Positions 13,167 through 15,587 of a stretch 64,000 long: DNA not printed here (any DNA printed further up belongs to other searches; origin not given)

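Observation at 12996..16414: Promoter + 285-nt structured leader + double-DUF2229 protein + HgdC/BcrAD-type activase: an uncharacterised ATP-driven (probably radical / Fe-S) enzyme system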

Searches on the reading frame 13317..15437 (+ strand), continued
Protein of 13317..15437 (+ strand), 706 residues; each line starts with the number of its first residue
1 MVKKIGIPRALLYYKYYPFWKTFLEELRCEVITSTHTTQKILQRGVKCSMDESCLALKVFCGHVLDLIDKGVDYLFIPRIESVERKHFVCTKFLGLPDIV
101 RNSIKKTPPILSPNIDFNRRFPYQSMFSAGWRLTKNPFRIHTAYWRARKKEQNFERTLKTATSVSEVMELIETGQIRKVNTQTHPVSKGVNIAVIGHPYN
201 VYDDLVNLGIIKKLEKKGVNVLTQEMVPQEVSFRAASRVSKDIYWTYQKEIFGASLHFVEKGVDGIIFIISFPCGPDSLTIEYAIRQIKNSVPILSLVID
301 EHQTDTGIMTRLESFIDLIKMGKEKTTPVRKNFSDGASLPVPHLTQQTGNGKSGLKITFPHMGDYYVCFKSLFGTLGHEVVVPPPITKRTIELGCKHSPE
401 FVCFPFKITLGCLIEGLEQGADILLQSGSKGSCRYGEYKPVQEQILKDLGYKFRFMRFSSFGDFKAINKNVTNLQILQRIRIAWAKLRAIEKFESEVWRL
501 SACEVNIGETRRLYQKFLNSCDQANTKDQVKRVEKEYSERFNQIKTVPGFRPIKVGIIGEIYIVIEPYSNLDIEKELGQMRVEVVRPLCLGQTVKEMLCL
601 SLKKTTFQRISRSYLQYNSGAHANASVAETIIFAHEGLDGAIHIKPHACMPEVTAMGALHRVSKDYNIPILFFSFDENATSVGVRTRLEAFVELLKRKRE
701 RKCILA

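Call 49: predict_structure(alignment_id=A2)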
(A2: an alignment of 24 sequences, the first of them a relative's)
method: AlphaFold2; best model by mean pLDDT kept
length: 706 residues; sequences in the alignment: 24
mean_pLDDT: 83.6   pTM: 0.83
mean pLDDT of the five models: 83.6, 83.2, 81.8, 81.2, 81.1
residues with pLDDT >= 90: 316; 70-90: 289; 50-70: 58; < 50: 43
segments of 3 or more residues with pLDDT < 50: 178-186, 326-353, 600-602, 704-706
pLDDT, mean of each block of 10 residues (from residue 1): 92 89 96 93 86 83 96 95 81 86 89 88 88 93 94 81 71 60 53 89 87 90 84 78 74 86 89 68 79 87 84 92 58 38 33 72 88 87 90 89 87 94 78 68 89 81 70 84 91 92 92 95 93 96 93 94 88 93 83 64 68 83 87 95 88 89 94 90 94 93 58
secondary structure, 60 per line:
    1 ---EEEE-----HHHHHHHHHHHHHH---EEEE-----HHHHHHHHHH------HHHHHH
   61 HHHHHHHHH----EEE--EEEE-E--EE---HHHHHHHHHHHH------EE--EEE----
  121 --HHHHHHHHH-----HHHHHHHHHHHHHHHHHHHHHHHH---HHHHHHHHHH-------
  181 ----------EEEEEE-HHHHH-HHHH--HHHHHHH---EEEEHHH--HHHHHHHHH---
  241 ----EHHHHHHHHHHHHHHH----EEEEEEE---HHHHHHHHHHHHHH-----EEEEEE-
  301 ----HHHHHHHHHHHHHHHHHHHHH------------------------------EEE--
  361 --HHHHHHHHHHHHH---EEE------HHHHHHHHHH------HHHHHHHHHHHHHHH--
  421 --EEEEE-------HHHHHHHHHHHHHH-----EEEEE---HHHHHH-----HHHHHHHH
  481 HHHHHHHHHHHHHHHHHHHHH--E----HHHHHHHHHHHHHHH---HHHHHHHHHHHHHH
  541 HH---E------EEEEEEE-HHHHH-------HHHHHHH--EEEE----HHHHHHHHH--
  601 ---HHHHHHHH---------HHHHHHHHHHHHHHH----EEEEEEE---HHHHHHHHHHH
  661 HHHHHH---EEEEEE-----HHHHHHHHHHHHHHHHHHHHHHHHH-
elements in order (helices of 4 or more, strands of 3 or more residues): E4-7 H13-26 E30-33 H39-48 H55-69 E74-76 E79-82 H92-103 E114-116 H123-131 H137-160 H164-173 E191-196 H198-202 H204-207 H210-216 E220-223 H229-237 H246-260 E265-271 H275-288 E294-299 H305-325 E356-358 H363-375 E379-381 H388-397 H404-418 E423-427 H435-448 E454-458 H462-467 H473-501 H509-523 H527-542 E553-559 H561-565 H573-579 E582-585 H590-598 H604-611 H621-635 E640-646 H650-666 E670-675 H681-705

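Call 51: fold_search(model_id=the predicted structure, library=pdb)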
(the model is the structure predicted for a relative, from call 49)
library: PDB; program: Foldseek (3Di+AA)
matches with E <= 10: 1101; with E <= 0.001: 16
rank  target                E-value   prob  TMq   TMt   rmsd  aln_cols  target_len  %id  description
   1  3o3m_B                4.5e-08  1.00  0.32  0.56   6.6       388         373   14  (R)-2-Hydroxyisocaproyl-CoA Dehydratase (released 2011-03-16)
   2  3o3m_D                4.9e-08  1.00  0.33  0.57  10.9       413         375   13  (R)-2-Hydroxyisocaproyl-CoA Dehydratase (released 2011-03-16)
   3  8s02_B                5.7e-08  1.00  0.33  0.56   6.9       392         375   14  BzdNO-benzoyl-CoA complex (released 2025-03-05)
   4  7yzm_A                2.1e-07  1.00  0.34  0.53   6.8       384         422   16  MgADPNP-bound DCCP:DCCP-R complex (released 2022-12-28)
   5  3o3n_B                4.5e-07  1.00  0.32  0.55   6.7       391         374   14  (R)-2-hydroxyisocaproyl-CoA dehydratase in complex with its substrate (R)-2-hydroxyisocaproyl-CoA (released 2011-03-16)
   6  3o3o_A                5.4e-07  1.00  0.29  0.45   8.8       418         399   13  (R)-2-hydroxyisocaproyl-CoA dehydratase in complex with (R)-2-hydroxyisocaproate (released 2011-03-16)
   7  7yyl_A                7.7e-07  1.00  0.33  0.52   7.5       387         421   16  nucleotide-free DCCP:DCCP-R complex (released 2022-12-28)
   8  3o3m_A                1.8e-06  1.00  0.32  0.52   7.1       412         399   12  (R)-2-Hydroxyisocaproyl-CoA Dehydratase (released 2011-03-16)
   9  7yyl_B                2.0e-06  1.00  0.33  0.52   7.5       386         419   15  nucleotide-free DCCP:DCCP-R complex (released 2022-12-28)
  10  7yyl_D                5.5e-06  1.00  0.35  0.54   6.7       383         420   17  nucleotide-free DCCP:DCCP-R complex (released 2022-12-28)
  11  6eno                  5.7e-06  1.00  0.34  0.53   6.9       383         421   16  Double cubane cluster oxidoreductase (released 2018-03-14)
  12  9g87_B                1.2e-05  1.00  0.29  0.49   8.5       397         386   12  3-methylbenzoyl-CoA reductase from Thauera chlorobenzoica (subunits MbdON ) (released 2026-02-04)
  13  9gai_B                1.4e-05  1.00  0.30  0.50   6.9       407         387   11  3-methylbenzoyl-CoA reductase from Thauera chlorobenzoica (MbdONPQ) (released 2026-02-18)
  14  8s02_A                1.5e-05  1.00  0.27  0.40  11.4       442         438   13  BzdNO-benzoyl-CoA complex (released 2025-03-05)
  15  8s2r_C                2.9e-05  1.00  0.29  0.43  10.2       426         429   14  BzdNO in partially coenzyme A - free state (released 2025-03-05)
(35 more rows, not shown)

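Call 62: find_homologous_proteins(query=P0065, max_evalue=1e-60)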
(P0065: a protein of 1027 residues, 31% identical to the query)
Query P0065 (1027 aa): 8000 proteins with E <= 1e-60 among 8000 candidates; the best 120 are listed.
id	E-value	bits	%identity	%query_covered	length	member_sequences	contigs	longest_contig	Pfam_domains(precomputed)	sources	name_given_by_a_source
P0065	0.0e+0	2329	100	100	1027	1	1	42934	PF01869.27,PF09989.16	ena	-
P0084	0.0e+0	1654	70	100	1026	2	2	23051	PF01869.27,PF09989.16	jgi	-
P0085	0.0e+0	1365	58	100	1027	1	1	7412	PF01869.27,PF09989.16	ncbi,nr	ncbi:MAG: hypothetical protein HY998_02615 [candidate division NC10 bacterium]|nr:hypothetical prote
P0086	0.0e+0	1330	59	94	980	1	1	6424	PF01869.27,PF09989.16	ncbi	-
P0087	0.0e+0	1325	59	94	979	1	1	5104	PF01869.27,PF09989.16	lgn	-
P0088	0.0e+0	1324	58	94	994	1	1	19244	PF01869.27,PF09989.16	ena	-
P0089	0.0e+0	1321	57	98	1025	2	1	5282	PF01869.27,PF09989.16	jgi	-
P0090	0.0e+0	1321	56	99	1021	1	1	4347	PF01869.27,PF09989.16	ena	-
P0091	0.0e+0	1313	57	98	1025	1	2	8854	PF01869.27,PF09989.16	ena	-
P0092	0.0e+0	1310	56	99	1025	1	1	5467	PF01869.27,PF09989.16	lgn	-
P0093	0.0e+0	1305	56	98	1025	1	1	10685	PF01869.27,PF09989.16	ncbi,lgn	-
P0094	0.0e+0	1296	56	99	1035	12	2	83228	PF01869.27,PF09989.16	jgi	jgi:predicted CoA-substrate-specific enzyme activase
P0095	0.0e+0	1293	55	99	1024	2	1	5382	PF01869.27,PF09989.16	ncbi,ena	-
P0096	0.0e+0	1290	55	99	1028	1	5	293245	PF01869.27,PF09989.16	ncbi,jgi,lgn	-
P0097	0.0e+0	1289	55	99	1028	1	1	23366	PF01869.27,PF09989.16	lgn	-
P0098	0.0e+0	1284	55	99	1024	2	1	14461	PF01869.27,PF09989.16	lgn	-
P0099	0.0e+0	1282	55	98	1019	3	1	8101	PF01869.27,PF09989.16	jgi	-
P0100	0.0e+0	1282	56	98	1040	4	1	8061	PF01869.27,PF09989.16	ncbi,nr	ncbi:MAG: hypothetical protein J7M27_05595 [Candidatus Latescibacteria bacterium]|nr:hypothetical pr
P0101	0.0e+0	1281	55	100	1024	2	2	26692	PF01869.27,PF09989.16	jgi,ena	-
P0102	0.0e+0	1281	55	99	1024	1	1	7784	PF01869.27,PF09989.16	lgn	-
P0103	0.0e+0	1280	55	98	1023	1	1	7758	PF01869.27,PF09989.16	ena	-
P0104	0.0e+0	1280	56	98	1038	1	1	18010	PF01869.27,PF09989.16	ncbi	ncbi:MAG: acyl-CoA dehydratase activase [Candidatus Latescibacterota bacterium]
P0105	0.0e+0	1280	55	99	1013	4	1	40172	PF01869.27,PF09989.16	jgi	-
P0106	0.0e+0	1280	55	99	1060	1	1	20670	PF01869.27,PF09989.16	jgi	jgi:predicted CoA-substrate-specific enzyme activase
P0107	0.0e+0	1280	55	98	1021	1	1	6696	PF01869.27,PF09989.16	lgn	-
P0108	0.0e+0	1279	55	98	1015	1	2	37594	PF01869.27,PF09989.16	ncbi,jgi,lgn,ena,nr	ncbi:hypothetical protein DRP77_04265 [Candidatus Poribacteria bacterium]|nr:MAG: hypothetical prote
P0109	0.0e+0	1278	56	100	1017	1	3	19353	PF01869.27,PF09989.16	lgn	-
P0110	0.0e+0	1277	56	99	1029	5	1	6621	PF01869.27,PF09989.16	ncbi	-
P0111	0.0e+0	1275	58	94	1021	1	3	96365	PF01869.27,PF09989.16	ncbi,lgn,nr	ncbi:hypothetical protein KKD19_07155 [Patescibacteria group bacterium]|nr:hypothetical protein [Pat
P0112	0.0e+0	1275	54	99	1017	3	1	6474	PF01869.27,PF09989.16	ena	-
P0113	0.0e+0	1274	56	98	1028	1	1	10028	PF01869.27,PF02782.23,PF09989.16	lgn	-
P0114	0.0e+0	1272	54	100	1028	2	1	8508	PF01869.27,PF09989.16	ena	-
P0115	0.0e+0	1272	54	99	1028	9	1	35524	PF01869.27,PF09989.16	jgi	jgi:predicted CoA-substrate-specific enzyme activase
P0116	0.0e+0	1271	55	100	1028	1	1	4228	PF01869.27,PF09989.16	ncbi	-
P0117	0.0e+0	1271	54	100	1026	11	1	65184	PF01869.27,PF09989.16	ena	-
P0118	0.0e+0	1270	55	98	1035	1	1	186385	PF01869.27,PF09989.16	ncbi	ncbi:MAG: acyl-CoA dehydratase activase [Acidobacteriota bacterium]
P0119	0.0e+0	1269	55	100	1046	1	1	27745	PF01869.27,PF09989.16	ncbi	ncbi:MAG: hypothetical protein Kow00129_02530 [Thermoleophilia bacterium]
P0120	0.0e+0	1269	54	99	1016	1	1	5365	PF01869.27,PF09989.16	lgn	-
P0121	0.0e+0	1269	54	98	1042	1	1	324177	PF01869.27,PF09989.16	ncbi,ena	-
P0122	0.0e+0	1268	54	99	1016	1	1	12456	PF01869.27,PF09989.16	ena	-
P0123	0.0e+0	1268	56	98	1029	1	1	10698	PF01869.27,PF09989.16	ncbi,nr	ncbi:hypothetical protein JNM05_05490 [bacterium]|nr:hypothetical protein [bacterium]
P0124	0.0e+0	1268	54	99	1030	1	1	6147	PF01869.27,PF09989.16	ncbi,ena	-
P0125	0.0e+0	1267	54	99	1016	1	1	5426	PF01869.27,PF09989.16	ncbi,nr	ncbi:TPA: hypothetical protein EYP37_04300 [Candidatus Poribacteria bacterium]|nr:hypothetical prote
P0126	0.0e+0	1267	55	99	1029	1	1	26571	PF01869.27,PF09989.16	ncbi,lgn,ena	-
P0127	0.0e+0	1266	56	99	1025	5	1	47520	PF01869.27,PF09989.16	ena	-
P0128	0.0e+0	1266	53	99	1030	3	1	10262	PF01869.27,PF09989.16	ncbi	ncbi:MAG: acyl-CoA dehydratase activase [bacterium]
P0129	0.0e+0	1266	56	99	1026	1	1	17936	PF01869.27,PF09989.16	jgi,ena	-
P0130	0.0e+0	1265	55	99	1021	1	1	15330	PF01869.27,PF09989.16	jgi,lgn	-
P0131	0.0e+0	1265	55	99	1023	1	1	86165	PF01869.27,PF09989.16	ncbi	-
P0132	0.0e+0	1265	55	99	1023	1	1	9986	PF01869.27,PF09989.16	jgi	jgi:predicted CoA-substrate-specific enzyme activase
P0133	0.0e+0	1264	53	99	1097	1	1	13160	PF01869.27,PF09989.16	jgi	jgi:predicted CoA-substrate-specific enzyme activase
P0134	0.0e+0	1263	54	99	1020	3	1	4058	PF01869.27,PF09989.16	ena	-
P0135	0.0e+0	1263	55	99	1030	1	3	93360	PF01869.27,PF09989.16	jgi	jgi:predicted CoA-substrate-specific enzyme activase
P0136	0.0e+0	1263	54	98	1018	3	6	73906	PF01869.27,PF09989.16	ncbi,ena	-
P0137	0.0e+0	1263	54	99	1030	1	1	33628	PF01869.27,PF09989.16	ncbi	-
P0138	0.0e+0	1263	54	99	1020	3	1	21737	PF01869.27,PF09989.16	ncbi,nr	ncbi:MAG TPA: acyl-CoA dehydratase activase [Terriglobales bacterium]|nr:acyl-CoA dehydratase activa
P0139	0.0e+0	1262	54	98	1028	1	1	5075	PF01869.27,PF02782.23,PF09989.16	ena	-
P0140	0.0e+0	1262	54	99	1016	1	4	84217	PF01869.27,PF09989.16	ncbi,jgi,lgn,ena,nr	ncbi:hypothetical protein J7M22_00365 [Candidatus Poribacteria bacterium]|nr:hypothetical protein [C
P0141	0.0e+0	1262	54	98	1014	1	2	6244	PF01869.27,PF09989.16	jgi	-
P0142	0.0e+0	1261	53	99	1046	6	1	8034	PF01869.27,PF09989.16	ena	-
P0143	0.0e+0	1261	55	99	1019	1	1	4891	PF01869.27,PF02782.23,PF09989.16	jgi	jgi:predicted CoA-substrate-specific enzyme activase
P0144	0.0e+0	1261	54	100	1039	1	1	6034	PF01869.27,PF09989.16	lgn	-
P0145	0.0e+0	1261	56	99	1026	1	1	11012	PF01869.27,PF09989.16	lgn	-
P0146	0.0e+0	1260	54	98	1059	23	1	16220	PF01869.27,PF09989.16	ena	-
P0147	0.0e+0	1260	56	99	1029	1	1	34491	PF01869.27,PF09989.16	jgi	jgi:predicted CoA-substrate-specific enzyme activase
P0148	0.0e+0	1260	54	99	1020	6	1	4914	PF01869.27,PF09989.16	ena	-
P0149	0.0e+0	1260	54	99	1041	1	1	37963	PF01869.27,PF09989.16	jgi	-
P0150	0.0e+0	1260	54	98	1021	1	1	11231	PF01869.27,PF09989.16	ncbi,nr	ncbi:MAG: hypothetical protein HYX75_18130 [Acidobacteria bacterium]|nr:hypothetical protein [Acidob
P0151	0.0e+0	1259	55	98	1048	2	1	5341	PF01869.27,PF09989.16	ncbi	-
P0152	0.0e+0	1258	54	99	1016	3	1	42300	PF01869.27,PF09989.16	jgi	-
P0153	0.0e+0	1258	54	100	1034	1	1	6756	PF01869.27,PF09989.16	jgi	jgi:predicted CoA-substrate-specific enzyme activase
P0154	0.0e+0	1258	55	98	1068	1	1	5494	PF01869.27,PF09989.16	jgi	jgi:predicted CoA-substrate-specific enzyme activase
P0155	0.0e+0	1258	55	98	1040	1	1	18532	PF01869.27,PF09989.16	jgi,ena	-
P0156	0.0e+0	1257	54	100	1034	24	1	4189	PF01869.27,PF02782.23,PF09989.16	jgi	-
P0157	0.0e+0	1257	55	99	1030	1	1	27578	PF01869.27,PF09989.16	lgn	-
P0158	0.0e+0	1257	54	99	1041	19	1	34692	PF01869.27,PF09989.16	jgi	-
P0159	0.0e+0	1256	55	99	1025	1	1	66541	PF01869.27,PF09989.16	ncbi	ncbi:MAG: acyl-CoA dehydratase activase [Terriglobales bacterium]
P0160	0.0e+0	1256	55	99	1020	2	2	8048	PF01869.27,PF09989.16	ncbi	ncbi:MAG: acyl-CoA dehydratase activase [Terriglobales bacterium]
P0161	0.0e+0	1256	55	98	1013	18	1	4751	PF01869.27,PF09989.16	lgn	-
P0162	0.0e+0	1256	54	100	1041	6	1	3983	PF01869.27,PF09989.16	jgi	jgi:predicted CoA-substrate-specific enzyme activase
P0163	0.0e+0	1255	55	99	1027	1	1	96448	PF01869.27,PF09989.16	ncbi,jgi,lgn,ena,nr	ncbi:MAG TPA: acyl-CoA dehydratase activase [Terriglobales bacterium]|nr:acyl-CoA dehydratase activa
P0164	0.0e+0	1255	55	99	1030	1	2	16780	PF01869.27,PF09989.16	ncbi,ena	-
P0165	0.0e+0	1254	54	98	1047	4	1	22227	PF01869.27,PF09989.16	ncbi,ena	ncbi:MAG TPA: acyl-CoA dehydratase activase [Thermoleophilia bacterium]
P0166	0.0e+0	1254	54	98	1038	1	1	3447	PF01869.27,PF09989.16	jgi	jgi:predicted CoA-substrate-specific enzyme activase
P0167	0.0e+0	1254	54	98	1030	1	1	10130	PF01869.27,PF09989.16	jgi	jgi:predicted CoA-substrate-specific enzyme activase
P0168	0.0e+0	1254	55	99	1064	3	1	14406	PF01869.27,PF09989.16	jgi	-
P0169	0.0e+0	1254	54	99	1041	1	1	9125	PF01869.27,PF09989.16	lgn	-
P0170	0.0e+0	1253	55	99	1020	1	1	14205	PF01869.27,PF09989.16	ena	-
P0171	0.0e+0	1253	54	98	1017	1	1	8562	PF01869.27,PF09989.16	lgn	-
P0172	0.0e+0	1253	54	100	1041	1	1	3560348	PF01869.27,PF02782.23,PF09989.16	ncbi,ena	-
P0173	0.0e+0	1253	55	99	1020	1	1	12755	PF01869.27,PF09989.16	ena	-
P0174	0.0e+0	1253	54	98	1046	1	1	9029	PF01869.27,PF09989.16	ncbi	ncbi:MAG: hypothetical protein Kow00122_10770 [Thermoleophilia bacterium]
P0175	0.0e+0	1252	54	98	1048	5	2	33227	PF01869.27,PF09989.16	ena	-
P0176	0.0e+0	1252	55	98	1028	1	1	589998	PF01869.27,PF09989.16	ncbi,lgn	-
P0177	0.0e+0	1252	54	99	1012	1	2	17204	PF01869.27,PF09989.16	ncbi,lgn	-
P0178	0.0e+0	1252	54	99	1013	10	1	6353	PF01869.27,PF09989.16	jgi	-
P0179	0.0e+0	1252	55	98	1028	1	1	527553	PF01869.27,PF09989.16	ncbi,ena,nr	ncbi:hypothetical protein F9K33_14895 [bacterium]|nr:MAG: hypothetical protein F9K33_14895 [bacteriu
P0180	0.0e+0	1252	55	99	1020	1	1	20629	PF01869.27,PF09989.16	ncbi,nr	ncbi:MAG TPA: acyl-CoA dehydratase activase [Terriglobales bacterium]|nr:acyl-CoA dehydratase activa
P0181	0.0e+0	1251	55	99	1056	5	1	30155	PF01869.27,PF09989.16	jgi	-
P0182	0.0e+0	1251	53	100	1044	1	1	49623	PF01869.27,PF09989.16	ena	-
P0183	0.0e+0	1251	54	99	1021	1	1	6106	PF01869.27,PF09989.16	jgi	jgi:predicted CoA-substrate-specific enzyme activase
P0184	0.0e+0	1251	54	99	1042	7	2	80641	PF01869.27,PF09989.16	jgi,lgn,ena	jgi:predicted CoA-substrate-specific enzyme activase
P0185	0.0e+0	1251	54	99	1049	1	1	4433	PF01869.27,PF09989.16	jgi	jgi:predicted CoA-substrate-specific enzyme activase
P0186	0.0e+0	1250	54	98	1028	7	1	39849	PF01869.27,PF09989.16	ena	-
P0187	0.0e+0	1250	54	99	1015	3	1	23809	PF01869.27,PF09989.16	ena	-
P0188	0.0e+0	1250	55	98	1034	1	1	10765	PF01869.27,PF09989.16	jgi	-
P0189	0.0e+0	1249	53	99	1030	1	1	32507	PF01869.27,PF09989.16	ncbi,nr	ncbi:hypothetical protein GF312_19980 [Candidatus Poribacteria bacterium]|nr:hypothetical protein [C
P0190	0.0e+0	1249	54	100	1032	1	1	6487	PF01869.27,PF09989.16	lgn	-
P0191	0.0e+0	1249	55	99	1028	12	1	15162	PF01869.27,PF09989.16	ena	-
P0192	0.0e+0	1248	54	99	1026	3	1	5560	PF01869.27,PF09989.16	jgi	jgi:predicted CoA-substrate-specific enzyme activase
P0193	0.0e+0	1248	54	99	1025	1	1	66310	PF01869.27,PF09989.16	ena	-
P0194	0.0e+0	1248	53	99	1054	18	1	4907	PF01869.27,PF09989.16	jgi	jgi:predicted CoA-substrate-specific enzyme activase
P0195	0.0e+0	1247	54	99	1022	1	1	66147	PF01869.27,PF09989.16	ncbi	-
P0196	0.0e+0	1247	54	99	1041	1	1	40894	PF01869.27,PF09989.16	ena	-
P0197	0.0e+0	1247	55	99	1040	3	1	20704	PF01869.27,PF09989.16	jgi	-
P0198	0.0e+0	1247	55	98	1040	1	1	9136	PF01869.27,PF09989.16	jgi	jgi:predicted CoA-substrate-specific enzyme activase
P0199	0.0e+0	1246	54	99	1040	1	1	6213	PF01869.27,PF09989.16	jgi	jgi:predicted CoA-substrate-specific enzyme activase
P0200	0.0e+0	1246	54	98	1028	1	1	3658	PF01869.27,PF09989.16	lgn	-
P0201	0.0e+0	1246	54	99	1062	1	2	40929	PF01869.27,PF09989.16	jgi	jgi:predicted CoA-substrate-specific enzyme activase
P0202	0.0e+0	1245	54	99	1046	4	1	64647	PF01869.27,PF09989.16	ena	-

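Call 63: search_protein_representatives(protein=window:13317-15437:+)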
Query: 706 residues. Proteins with E-value up to 0.001 (for the whole library): 3759; up to 1e-10: 2416; up to 1e-30: 910. The best 150 are listed.
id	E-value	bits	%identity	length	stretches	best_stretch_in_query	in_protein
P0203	1.5e-140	486.1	68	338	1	1-325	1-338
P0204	4.2e-131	454.9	39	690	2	186-700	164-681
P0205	9.2e-128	443.8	37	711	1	4-700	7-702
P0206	1.2e-127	443.5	36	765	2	186-701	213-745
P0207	2.1e-126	439.4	35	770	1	3-699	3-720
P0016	1.7e-122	426.4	33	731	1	4-701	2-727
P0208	1.1e-117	410.5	35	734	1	4-698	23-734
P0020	7.7e-117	407.7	34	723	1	4-701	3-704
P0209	1.2e-110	387.3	34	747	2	4-457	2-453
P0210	8.8e-104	364.6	34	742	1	3-701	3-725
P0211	9.2e-101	354.6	33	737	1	4-700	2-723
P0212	1.7e-100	353.8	31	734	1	4-699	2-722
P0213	5.4e-98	345.5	45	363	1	355-700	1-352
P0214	7.6e-96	338.4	36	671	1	4-703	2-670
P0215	1.2e-93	331.1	33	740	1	5-703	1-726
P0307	1.9e-62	228.0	32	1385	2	3-584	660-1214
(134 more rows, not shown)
